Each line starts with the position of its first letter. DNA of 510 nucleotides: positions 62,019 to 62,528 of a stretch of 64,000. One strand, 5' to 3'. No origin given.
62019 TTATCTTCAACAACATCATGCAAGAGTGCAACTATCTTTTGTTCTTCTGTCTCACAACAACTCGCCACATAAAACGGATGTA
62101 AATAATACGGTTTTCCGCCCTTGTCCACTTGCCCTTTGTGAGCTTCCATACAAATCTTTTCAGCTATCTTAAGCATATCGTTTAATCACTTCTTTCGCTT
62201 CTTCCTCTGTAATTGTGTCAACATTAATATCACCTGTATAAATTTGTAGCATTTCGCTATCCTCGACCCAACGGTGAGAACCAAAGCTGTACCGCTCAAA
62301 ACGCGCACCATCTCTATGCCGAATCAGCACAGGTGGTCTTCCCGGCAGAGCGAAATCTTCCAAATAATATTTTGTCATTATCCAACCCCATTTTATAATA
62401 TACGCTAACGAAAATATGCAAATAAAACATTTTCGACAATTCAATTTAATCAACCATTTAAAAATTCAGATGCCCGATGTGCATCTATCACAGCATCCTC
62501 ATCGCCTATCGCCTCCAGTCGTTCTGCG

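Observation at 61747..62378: Toxin-less immunity-like + alarmone-hydrolase pair: candidate orphan defence against (p)ppApp/(p)ppGpp-synthesising toxins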

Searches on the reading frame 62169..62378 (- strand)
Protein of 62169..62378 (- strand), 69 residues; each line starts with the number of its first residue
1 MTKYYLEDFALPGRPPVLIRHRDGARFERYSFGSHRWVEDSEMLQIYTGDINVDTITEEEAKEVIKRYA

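Call 3: search_protein_families(library=pfam, proteins=[window:62169-62378:-], max_evalue=1)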
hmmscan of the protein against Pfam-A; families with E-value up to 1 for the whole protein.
window:62169-62378:- (69 aa): 0 families

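Call 4: search_protein_families(library=ncbifam, proteins=[window:62169-62378:-], max_evalue=1)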
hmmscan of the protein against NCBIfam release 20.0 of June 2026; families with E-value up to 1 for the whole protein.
window:62169-62378:- (69 aa): 0 families

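Call 5: search_protein_families(library=padloc, proteins=[window:62169-62378:-], max_evalue=1)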
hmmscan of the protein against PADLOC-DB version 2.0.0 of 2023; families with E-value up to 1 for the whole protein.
window:62169-62378:- (69 aa): 0 families

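Call 6: search_protein_families(library=phrogs, proteins=[window:62169-62378:-], max_evalue=1)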
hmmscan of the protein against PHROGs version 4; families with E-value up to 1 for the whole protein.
window:62169-62378:- (69 aa): 0 families

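Call 8: search_solved_structures(query=window:62169-62378:-, max_evalue=10)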
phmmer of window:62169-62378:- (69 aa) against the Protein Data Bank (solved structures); distinct sequences matched with E-value up to 10: 3.
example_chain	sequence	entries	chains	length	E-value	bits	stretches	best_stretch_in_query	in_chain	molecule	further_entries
3bzb_A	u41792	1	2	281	1.2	12.5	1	6-32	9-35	Uncharacterized protein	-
7csx_A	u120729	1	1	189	1.3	12.5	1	30-68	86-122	RNA-binding protein 45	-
7csz_A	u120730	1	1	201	1.5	12.3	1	30-68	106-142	RNA-binding protein 45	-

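Call 15: find_homologous_proteins(query=window:62169-62378:-, max_evalue=0.01)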
Query window:62169-62378:- (69 aa): 6 proteins with E <= 0.01 among 7 candidates.
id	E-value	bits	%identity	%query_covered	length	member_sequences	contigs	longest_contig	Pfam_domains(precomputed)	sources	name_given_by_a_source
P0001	5.3e-38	145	97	100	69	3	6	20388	-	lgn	-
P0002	3.5e-31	123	86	100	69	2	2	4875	-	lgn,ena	-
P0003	2.9e-27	111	77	100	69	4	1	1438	-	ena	-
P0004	3.4e-26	108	75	100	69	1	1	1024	-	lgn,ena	-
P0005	9.5e-24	100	74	100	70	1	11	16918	-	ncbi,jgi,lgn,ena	-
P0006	3.0e-23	98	68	100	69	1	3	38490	-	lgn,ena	-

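Call 16: find_encoding_contigs(protein=P0006, flank=10000, max_places=4)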
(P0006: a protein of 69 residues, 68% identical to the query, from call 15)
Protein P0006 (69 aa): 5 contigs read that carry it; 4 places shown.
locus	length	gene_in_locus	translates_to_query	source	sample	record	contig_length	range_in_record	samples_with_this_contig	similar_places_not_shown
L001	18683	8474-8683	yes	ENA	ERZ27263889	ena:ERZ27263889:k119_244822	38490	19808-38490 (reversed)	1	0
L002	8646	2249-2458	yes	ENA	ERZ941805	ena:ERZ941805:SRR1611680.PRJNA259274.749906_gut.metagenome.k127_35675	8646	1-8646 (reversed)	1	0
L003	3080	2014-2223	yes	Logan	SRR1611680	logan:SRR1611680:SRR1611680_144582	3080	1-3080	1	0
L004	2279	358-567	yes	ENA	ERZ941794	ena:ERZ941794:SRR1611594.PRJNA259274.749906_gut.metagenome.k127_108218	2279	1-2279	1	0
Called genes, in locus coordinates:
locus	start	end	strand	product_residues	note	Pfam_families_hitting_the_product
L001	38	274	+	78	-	-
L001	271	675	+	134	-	PF07374:DUF1492, PF04545:Sigma70_r4 (weak)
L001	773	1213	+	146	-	PF03592:Terminase_2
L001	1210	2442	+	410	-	PF04466:Terminase_3, PF17288:Terminase_3C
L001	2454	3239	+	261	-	PF00149:Metallophos (weak)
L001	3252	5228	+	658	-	PF13306:LRR_5, PF13855:LRR_8 (faint), PF13306:LRR_5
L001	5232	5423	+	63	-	-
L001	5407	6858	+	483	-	PF05133:SPP1_portal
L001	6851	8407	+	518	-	PF04233:Phage_Mu_F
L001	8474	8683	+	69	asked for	-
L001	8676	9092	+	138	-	-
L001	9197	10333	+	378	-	-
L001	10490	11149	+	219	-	PF06810:Phage_scaffold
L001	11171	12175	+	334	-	PF25209:Phage_capsid_4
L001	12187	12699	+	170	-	-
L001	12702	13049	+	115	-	-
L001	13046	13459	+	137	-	PF04883:HK97-gp10_like (weak)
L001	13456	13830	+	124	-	-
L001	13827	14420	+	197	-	-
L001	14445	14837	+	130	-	-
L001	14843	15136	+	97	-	-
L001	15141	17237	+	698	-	-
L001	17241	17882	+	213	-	-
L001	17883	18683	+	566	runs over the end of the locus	PF06605:Prophage_tail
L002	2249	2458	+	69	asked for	-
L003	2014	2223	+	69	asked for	-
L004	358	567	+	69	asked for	-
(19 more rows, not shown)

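Call 17: find_encoding_contigs(protein=P0005, flank=10000, max_places=5)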
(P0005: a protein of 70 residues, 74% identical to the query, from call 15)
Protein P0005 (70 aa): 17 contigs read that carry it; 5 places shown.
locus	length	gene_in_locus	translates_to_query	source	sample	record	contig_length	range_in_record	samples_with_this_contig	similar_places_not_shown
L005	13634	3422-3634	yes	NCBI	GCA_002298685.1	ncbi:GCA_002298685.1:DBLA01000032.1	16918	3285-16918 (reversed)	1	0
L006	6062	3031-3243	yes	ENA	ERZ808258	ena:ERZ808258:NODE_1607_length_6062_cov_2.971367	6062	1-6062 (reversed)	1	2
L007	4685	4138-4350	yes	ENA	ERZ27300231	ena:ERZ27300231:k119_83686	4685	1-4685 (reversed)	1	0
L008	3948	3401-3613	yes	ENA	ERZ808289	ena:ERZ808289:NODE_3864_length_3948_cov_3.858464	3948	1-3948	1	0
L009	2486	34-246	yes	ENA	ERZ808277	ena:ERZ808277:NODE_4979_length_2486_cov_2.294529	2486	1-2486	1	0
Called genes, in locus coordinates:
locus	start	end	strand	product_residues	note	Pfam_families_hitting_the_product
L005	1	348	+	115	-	?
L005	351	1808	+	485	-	PF05133:SPP1_portal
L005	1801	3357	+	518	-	PF20428:Sey1_3HB (faint), PF04233:Phage_Mu_F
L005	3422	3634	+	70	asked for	-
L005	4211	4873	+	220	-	PF06810:Phage_scaffold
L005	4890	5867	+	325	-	PF25209:Phage_capsid_4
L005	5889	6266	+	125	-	-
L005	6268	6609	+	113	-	PF05521:Phage_HCP (weak)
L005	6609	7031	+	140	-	PF04883:HK97-gp10_like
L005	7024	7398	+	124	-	-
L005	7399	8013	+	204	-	-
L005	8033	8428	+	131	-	-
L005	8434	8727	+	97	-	-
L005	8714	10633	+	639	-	-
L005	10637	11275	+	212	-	-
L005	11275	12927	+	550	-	PF06605:Prophage_tail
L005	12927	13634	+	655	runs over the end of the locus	PF05895:DUF859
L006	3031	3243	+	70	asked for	-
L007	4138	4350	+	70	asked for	-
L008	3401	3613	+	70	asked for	-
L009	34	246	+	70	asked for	-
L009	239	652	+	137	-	-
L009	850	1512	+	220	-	PF06810:Phage_scaffold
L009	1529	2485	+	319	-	?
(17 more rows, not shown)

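Call 18: find_encoding_contigs(protein=P0001, flank=10000, max_places=4)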
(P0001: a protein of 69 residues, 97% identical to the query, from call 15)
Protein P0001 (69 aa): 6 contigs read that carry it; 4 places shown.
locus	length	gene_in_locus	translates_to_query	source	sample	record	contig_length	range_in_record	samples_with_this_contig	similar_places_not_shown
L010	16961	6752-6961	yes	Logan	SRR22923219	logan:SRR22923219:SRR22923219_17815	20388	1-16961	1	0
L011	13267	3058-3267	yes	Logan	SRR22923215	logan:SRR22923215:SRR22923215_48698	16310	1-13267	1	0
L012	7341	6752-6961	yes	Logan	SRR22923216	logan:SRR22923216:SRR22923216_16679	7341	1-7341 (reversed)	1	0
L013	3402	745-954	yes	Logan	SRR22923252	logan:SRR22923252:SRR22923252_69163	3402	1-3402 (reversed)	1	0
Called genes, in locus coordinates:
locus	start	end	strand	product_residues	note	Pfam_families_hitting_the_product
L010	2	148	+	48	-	?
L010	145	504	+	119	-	-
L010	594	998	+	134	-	PF06810:Phage_scaffold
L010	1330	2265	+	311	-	-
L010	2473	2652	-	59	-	-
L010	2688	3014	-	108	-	-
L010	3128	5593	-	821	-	PF01074:Glyco_hydro_38N, PF09261:Alpha-mann_mid, PF07748:Glyco_hydro_38C, PF17677:Glyco_hydro38C2 (weak)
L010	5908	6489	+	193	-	-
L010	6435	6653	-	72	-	-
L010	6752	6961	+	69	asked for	-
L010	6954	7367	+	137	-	-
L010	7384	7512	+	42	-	-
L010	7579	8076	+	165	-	-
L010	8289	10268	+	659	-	PF02518:HATPase_c (weak), PF00204:DNA_gyraseB, PF01751:Toprim, PF00986:DNA_gyraseB_C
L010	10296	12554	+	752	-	PF00521:DNA_topoisoIV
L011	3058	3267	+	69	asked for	-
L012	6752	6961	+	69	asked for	-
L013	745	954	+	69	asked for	-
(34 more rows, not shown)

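Call 19: search_solved_structures(query=L001:6851-8407:+, max_evalue=1, show_alignments=2)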
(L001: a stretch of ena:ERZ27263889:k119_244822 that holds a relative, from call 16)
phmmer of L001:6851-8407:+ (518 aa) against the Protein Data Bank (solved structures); distinct sequences matched with E-value up to 1: 6.
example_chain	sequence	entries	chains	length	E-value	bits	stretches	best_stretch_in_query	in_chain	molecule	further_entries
8vx3_A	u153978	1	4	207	3.2e-13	52.6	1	360-509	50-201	SaSAS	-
6ox6_A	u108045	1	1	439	0.11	14.6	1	394-470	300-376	Tas1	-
1q56_A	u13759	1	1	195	0.46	12.5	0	58-108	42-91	Agrin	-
1pz7_A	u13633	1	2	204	0.57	12.2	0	59-108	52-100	Agrin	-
1pz8_A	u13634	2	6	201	0.73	11.8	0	61-108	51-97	Agrin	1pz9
1zr5_A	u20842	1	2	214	0.75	11.8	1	188-264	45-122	H2AFY protein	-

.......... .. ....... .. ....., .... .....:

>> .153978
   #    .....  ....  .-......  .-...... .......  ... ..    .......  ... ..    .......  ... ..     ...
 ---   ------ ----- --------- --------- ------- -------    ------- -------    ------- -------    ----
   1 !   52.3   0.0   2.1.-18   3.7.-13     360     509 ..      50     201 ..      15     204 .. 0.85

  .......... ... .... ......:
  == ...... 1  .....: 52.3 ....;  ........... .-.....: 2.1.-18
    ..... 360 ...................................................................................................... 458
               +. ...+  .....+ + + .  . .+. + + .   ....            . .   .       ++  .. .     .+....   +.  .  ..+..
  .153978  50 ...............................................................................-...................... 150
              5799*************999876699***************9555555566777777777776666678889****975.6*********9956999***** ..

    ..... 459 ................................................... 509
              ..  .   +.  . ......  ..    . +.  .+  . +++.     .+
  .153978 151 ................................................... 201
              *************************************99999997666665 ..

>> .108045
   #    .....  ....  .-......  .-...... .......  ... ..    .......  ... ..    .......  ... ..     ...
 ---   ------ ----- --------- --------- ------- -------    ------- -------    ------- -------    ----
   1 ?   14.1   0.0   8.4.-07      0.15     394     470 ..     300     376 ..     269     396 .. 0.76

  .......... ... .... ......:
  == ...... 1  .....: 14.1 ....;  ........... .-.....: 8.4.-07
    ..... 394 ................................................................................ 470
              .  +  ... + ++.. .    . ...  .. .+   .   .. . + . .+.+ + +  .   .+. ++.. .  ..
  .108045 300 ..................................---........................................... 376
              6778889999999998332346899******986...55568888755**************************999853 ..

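Call 20: search_protein_families(library=pfam, proteins=[L001:6851-8407:+, L005:1801-3357:+, L001:8676-9092:+, L001:9197-10333:+], max_evalue=1)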
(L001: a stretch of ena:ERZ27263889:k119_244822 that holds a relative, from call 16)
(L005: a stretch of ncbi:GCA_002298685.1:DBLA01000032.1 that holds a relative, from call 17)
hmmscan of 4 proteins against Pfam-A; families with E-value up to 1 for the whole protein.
L001:6851-8407:+ (518 aa): 3 families
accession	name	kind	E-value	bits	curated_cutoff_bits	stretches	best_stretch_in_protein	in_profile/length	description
PF04233.19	Phage_Mu_F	-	9.5e-20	71.9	29.6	1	145-264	2-111/112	Phage Mu protein F like protein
PF00903.31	Glyoxalase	-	0.041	14.7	20.6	1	406-456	76-121/121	Glyoxalase/Bleomycin resistance protein/Dioxygenase superfamily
PF00103.25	Hormone_1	-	0.16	12.2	22.7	1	286-357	91-161/215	Somatotropin hormone family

L005:1801-3357:+ (518 aa): 5 families
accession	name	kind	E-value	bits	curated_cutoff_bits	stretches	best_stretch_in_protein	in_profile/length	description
PF04233.19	Phage_Mu_F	-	1.8e-20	74.2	29.6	1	145-264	2-111/112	Phage Mu protein F like protein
PF20428.3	Sey1_3HB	-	7.2e-06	25.6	24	2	123-326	41-206/419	Sey1 three-helix bundle domain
PF13936.12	HTH_38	-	0.0012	19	27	1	140-167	3-30/44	Helix-turn-helix domain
PF10957.13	Spore_Cse60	-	0.051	14.1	20.7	0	29-57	10-38/60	Sporulation protein Cse60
PF13720.11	Acetyltransf_11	-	0.17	12.7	24.5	1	291-346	27-81/82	Udp N-acetylglucosamine O-acyltransferase; Domain 2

L001:8676-9092:+ (138 aa): 1 family
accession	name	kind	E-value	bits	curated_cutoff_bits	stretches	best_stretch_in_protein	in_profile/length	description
PF13328.12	HD_4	-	0.00012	22.3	27.2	1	7-76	3-73/156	HD domain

L001:9197-10333:+ (378 aa): 0 families

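Call 37: find_encoding_contigs(protein=P0002, flank=8000, max_places=2)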
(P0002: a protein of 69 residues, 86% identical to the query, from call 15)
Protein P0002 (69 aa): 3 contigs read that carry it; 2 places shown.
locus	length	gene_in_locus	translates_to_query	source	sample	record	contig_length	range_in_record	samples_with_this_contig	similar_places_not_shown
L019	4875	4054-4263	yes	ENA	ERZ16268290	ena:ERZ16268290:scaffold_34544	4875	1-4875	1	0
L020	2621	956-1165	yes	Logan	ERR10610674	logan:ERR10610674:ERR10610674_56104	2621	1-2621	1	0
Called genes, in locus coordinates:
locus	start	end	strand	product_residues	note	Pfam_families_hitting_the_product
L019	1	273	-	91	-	?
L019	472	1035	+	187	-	PF14278:TetR_C_8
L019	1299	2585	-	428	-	PF00668:Condensation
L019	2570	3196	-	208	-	-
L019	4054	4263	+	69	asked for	-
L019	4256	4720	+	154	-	-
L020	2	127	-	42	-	?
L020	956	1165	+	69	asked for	-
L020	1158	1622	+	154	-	-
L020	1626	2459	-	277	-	PF13276:HTH_21, PF00665:rve, PF13683:rve_3, PF13333:rve_2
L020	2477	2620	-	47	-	?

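Call 38: predict_structure(alignment_id=A1)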
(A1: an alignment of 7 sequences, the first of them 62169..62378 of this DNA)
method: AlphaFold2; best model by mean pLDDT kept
length: 69 residues; sequences in the alignment: 7
mean_pLDDT: 51.4   pTM: 0.31
mean pLDDT of the five models: 51.4, 41.7, 40.8, 39.3, 38.6
residues with pLDDT >= 90: 0; 70-90: 0; 50-70: 35; < 50: 34
segments of 3 or more residues with pLDDT < 50: 8-10, 25-28, 30-54
pLDDT, mean of each block of 10 residues (from residue 1): 52 55 50 46 42 55 60
secondary structure, 60 per line:
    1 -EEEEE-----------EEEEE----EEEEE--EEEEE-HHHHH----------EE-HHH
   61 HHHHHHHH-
elements in order: E2-6 E18-22 E27-31 E34-38 H40-44 H58-68

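Call 39: search_protein_representatives(alignment_id=A1)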
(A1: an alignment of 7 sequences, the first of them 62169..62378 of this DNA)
Query: 7 sequences, 69 profile positions. Proteins with E-value up to 0.001 (for the whole library): 59; up to 1e-10: 12; up to 1e-30: 2. The best 59 are listed.
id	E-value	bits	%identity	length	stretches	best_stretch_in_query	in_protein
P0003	1.7e-42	159.1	-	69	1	1-69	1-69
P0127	7.0e-31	121.9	-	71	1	1-68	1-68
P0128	8.4e-25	102.5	-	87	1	3-66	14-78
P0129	5.1e-24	100.0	-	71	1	1-65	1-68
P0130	3.7e-20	87.6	-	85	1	4-67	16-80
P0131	2.1e-17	78.7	-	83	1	1-64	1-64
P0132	4.1e-16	74.6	-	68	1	3-69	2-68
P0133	6.2e-15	70.8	-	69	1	1-66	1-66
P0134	5.1e-13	64.7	-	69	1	17-67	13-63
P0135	9.2e-13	63.9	-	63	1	16-66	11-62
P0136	2.8e-11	59.2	-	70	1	17-67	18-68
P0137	7.3e-11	57.8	-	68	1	4-65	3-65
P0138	1.2e-10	57.1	-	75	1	1-66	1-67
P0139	1.5e-10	56.8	-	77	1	4-68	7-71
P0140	1.8e-10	56.6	-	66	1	17-68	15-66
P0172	1.4e-04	37.7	-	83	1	25-67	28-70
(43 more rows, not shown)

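Call 43: search_solved_structures(query=A2, max_evalue=10, show_alignments=2)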
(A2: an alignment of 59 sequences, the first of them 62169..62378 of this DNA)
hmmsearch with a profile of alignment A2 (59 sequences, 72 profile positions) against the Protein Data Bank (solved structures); distinct sequences matched with E-value up to 10: 74 (the best 60 are shown).
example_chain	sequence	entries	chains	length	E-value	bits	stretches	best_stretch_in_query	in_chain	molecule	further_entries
8cia_B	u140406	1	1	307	1.7e-10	43.6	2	26-43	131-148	Kelch like family member 20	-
8cia_E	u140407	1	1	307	2.5e-10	43.1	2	26-43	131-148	Kelch like family member 20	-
8cia_A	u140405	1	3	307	2.6e-10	43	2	26-43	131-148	Kelch-like protein 20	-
5yq4_A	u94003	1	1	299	2.7e-10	42.9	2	26-40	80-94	Kelch-like protein 20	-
6gy5_A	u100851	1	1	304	3e-10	42.8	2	26-40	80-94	Kelch-like protein 20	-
9tsn_A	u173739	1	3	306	3.1e-06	29.9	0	27-40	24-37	Kelch protein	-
6hrl_A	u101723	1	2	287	4.9e-06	29.3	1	26-44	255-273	Kelch-like protein 17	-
8pjv_A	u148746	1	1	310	0.00039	23.2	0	26-37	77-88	SAKe6DR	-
8pjt_A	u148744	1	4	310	0.0004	23.2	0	26-37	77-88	SAKe6DEref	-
2xn4_A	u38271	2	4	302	0.00073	22.3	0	27-40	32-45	KELCH-LIKE PROTEIN 2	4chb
9y8j_A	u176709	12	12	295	0.002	20.9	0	23-39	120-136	Kelch-like protein 12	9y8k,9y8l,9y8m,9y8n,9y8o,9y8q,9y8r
2vpj_A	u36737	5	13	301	0.0022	20.8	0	23-39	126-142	KELCH-LIKE PROTEIN 12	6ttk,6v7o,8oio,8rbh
8pjx_A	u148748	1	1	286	0.0024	20.7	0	25-38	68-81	SAKe6FR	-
8pju_A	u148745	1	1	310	0.0033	20.2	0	24-38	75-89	SAKe6DEtal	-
4ch9_A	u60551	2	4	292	0.0075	19.1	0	26-44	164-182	KELCH-LIKE PROTEIN 3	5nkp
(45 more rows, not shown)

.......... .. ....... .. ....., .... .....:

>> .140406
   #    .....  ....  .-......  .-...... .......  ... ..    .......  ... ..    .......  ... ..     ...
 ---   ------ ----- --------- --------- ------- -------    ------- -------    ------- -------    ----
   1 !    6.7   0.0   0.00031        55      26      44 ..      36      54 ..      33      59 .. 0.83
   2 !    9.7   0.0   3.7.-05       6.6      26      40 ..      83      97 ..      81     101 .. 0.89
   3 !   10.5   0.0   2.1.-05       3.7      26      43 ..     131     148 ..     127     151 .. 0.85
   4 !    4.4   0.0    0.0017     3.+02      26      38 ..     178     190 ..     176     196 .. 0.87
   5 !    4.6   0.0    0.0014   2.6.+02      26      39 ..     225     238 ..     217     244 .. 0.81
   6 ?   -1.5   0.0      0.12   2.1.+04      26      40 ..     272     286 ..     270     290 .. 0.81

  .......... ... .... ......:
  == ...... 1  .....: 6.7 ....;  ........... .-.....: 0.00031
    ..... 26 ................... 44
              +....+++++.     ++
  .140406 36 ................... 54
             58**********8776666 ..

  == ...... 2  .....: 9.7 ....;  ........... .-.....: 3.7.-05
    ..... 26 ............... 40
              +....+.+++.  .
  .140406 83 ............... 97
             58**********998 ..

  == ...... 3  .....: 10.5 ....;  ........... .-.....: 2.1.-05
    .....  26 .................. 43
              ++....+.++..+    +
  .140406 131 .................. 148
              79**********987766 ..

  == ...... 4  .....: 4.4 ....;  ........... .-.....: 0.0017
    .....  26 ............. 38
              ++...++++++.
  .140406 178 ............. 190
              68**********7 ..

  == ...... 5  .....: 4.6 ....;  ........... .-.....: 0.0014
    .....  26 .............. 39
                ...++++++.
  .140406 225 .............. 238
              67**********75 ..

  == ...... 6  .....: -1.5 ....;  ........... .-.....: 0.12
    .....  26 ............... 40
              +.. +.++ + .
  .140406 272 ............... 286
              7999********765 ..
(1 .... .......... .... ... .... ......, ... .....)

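Call 44: search_protein_families(library=pfam, alignment_id=A2, max_evalue=0.1)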
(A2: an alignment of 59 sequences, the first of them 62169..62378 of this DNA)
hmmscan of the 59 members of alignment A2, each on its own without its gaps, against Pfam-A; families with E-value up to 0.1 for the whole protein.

A. member 1, window:62169-62378:- (69 aa): 0 families

B. families by the number of members that match (of 59 scanned): 17 families
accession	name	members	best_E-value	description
PF22746.1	SHOCT-like_DUF2089-C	2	0.026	SHOCT-like domain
PF13964.12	Kelch_6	2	0.079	Kelch motif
PF06200.19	tify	1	0.005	tify domain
PF05041.20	Pecanex_C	1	0.0062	Pecanex protein (C-terminus)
PF09208.16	Endonuc-MspI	1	0.012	Restriction endonuclease MspI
PF23788.1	EDRF1_N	1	0.019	EDRF1 N-terminal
PF10736.14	DUF2527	1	0.024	Protein of unknown function (DUF2627)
PF01344.31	Kelch_1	1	0.028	Kelch motif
PF08679.17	DsrD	1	0.03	Dissimilatory sulfite reductase D (DsrD)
PF14416.11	PMR5N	1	0.043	PMR5 N terminal Domain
PF02841.20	GBP_C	1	0.047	Guanylate-binding protein, C-terminal domain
PF14579.12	HHH_6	1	0.051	Helix-hairpin-helix motif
PF22217.1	ACDH-11_C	1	0.069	Acyl-CoA dehydrogenase 11 C-terminal domain-like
PF17944.6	Arg_decarbox_C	1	0.087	Arginine decarboxylase C-terminal helical extension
PF22582.2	Amylosucrase_C-like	1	0.09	Amylosucrase, C-terminal domain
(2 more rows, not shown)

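Call 45: find_homologous_proteins(query=A2, max_evalue=0.001)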
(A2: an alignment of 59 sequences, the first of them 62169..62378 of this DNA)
Query A2 (59 sequences) (69 aa, profile of the alignment): 27 proteins with E <= 0.001 among 276 candidates.
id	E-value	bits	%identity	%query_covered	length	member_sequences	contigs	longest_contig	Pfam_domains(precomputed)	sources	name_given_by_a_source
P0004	1.5e-28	116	75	100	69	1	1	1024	-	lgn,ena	-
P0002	1.5e-27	113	86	100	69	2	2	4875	-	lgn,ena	-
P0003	6.0e-27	111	77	100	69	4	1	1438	-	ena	-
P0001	7.8e-27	110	97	100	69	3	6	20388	-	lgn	-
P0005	1.9e-26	109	74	100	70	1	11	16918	-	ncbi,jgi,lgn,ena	-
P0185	9.1e-26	107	63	99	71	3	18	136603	-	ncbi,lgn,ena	-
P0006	4.1e-24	102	68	100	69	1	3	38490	-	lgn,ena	-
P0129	2.7e-22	96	56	94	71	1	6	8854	-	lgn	-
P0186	3.4e-22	96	41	94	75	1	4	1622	-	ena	-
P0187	6.4e-18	82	38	75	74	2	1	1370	-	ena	-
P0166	3.5e-17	80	37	75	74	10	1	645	-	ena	-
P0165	7.1e-17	79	35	74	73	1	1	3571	-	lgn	-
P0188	2.8e-16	77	39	97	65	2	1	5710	-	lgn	-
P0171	5.2e-16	76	29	96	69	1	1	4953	-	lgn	-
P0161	2.9e-14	70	29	96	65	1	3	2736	-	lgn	-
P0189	8.7e-14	69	35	96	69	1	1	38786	-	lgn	-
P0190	1.3e-13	68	41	88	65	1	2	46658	-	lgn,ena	-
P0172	3.1e-13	67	39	64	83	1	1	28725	-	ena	-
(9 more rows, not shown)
